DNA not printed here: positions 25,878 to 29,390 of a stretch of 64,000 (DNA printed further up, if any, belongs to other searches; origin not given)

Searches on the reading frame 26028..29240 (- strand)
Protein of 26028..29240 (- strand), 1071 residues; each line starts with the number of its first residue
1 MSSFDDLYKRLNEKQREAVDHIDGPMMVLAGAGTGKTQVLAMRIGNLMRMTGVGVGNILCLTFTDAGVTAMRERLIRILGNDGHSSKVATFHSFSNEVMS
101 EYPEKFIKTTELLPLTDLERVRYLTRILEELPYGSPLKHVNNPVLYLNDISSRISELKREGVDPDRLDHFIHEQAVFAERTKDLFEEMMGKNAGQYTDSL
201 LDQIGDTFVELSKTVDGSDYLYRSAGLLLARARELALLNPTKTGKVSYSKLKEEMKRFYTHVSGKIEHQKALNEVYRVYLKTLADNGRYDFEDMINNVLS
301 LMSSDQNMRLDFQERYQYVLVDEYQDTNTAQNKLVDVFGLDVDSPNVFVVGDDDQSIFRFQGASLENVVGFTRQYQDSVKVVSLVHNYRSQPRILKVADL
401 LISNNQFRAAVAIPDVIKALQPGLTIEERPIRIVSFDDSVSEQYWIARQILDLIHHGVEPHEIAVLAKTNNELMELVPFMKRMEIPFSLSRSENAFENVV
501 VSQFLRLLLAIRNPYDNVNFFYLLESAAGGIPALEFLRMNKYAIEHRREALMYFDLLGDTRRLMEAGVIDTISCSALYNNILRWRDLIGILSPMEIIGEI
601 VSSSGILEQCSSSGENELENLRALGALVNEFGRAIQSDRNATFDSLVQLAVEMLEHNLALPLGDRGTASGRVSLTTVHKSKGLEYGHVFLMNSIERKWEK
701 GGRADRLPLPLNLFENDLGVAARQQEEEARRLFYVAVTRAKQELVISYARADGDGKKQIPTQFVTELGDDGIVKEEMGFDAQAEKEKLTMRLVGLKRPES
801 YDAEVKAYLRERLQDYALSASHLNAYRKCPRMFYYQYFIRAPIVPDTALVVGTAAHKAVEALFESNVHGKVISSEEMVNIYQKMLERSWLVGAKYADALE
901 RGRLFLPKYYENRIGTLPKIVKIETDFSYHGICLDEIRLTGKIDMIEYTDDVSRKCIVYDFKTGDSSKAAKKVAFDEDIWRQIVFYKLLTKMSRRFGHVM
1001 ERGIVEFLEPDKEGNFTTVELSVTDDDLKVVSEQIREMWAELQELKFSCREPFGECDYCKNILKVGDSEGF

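Call 17: search_protein_families(library=pfam, proteins=[window:26028-29240:-], max_evalue=0.001)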
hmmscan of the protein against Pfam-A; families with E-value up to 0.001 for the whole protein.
window:26028-29240:- (1071 aa): 6 families
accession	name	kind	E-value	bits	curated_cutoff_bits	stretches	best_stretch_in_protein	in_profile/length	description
PF00580.27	UvrD-helicase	-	4.7e-59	200.7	23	1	11-376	1-271/271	UvrD/REP helicase N-terminal domain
PF13361.12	UvrD_C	-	5.4e-36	125.2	25.6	1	383-750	2-349/350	UvrD-like helicase C-terminal domain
PF12705.13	PDDEXK_1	-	5.8e-25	89.1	22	1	818-1060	2-241/247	PD-(D/E)XK nuclease superfamily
PF13245.12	AAA_19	-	6.8e-17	62.3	25.1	1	15-360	1-133/134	AAA domain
PF13538.12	UvrD_C_2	-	5.1e-12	45.9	27.4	1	722-746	27-51/52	UvrD-like helicase C-terminal domain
PF13604.12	AAA_30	-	0.00011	22.5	27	0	11-67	2-58/191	AAA domain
